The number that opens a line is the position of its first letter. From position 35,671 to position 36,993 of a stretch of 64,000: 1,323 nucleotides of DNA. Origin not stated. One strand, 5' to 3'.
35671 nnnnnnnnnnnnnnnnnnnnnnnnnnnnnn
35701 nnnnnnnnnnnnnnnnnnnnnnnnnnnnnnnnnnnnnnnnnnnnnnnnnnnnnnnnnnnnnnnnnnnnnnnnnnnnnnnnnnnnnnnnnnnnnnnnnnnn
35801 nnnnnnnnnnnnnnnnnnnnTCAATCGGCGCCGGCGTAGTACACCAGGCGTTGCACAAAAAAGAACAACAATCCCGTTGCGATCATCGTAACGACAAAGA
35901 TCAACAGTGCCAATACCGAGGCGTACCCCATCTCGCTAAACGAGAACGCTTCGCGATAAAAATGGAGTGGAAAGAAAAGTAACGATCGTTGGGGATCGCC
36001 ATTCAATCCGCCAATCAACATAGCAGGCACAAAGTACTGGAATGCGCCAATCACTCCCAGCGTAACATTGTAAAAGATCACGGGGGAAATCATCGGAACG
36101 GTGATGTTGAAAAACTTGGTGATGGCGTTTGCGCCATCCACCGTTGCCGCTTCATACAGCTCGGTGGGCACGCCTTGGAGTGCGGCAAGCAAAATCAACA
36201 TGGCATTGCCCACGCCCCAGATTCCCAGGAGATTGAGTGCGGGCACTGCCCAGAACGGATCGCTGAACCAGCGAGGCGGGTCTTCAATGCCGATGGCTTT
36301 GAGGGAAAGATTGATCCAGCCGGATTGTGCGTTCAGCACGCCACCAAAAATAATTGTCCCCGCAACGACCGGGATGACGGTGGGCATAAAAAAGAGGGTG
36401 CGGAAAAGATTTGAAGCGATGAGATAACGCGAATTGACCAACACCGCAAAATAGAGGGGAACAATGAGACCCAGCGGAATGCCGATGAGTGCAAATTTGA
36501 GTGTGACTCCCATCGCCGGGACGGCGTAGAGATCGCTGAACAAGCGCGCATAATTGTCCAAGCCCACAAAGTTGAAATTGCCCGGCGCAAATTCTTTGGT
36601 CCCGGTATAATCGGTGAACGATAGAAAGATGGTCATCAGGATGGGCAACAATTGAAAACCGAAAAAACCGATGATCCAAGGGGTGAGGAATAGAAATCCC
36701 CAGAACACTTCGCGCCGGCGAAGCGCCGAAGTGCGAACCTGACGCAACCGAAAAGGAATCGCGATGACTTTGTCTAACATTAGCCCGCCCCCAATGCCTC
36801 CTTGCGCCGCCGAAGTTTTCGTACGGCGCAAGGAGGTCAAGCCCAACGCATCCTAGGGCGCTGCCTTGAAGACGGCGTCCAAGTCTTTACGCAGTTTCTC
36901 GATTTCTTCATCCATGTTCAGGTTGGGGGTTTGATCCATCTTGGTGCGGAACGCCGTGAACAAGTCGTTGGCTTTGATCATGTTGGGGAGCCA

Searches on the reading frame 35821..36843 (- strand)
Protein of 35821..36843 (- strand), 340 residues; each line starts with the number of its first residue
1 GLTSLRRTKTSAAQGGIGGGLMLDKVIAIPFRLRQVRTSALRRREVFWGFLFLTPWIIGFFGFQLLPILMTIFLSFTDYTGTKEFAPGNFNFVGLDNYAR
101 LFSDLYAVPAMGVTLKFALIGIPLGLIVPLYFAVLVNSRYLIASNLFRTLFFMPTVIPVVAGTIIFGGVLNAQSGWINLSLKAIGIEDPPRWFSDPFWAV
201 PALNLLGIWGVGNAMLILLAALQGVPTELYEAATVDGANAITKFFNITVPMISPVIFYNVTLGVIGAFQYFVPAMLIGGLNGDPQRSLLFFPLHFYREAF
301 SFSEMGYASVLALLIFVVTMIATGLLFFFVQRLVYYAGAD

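Call 47: search_protein_families(library=pfam, proteins=[window:35821-36843:-], max_evalue=0.001)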
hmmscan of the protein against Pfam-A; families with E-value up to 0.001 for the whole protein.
window:35821-36843:- (340 aa): 1 family
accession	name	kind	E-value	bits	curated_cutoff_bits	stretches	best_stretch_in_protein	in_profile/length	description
PF00528.27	BPD_transp_1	-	1.5e-11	44.8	26.4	1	124-333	4-182/184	Binding-protein-dependent transport system inner membrane component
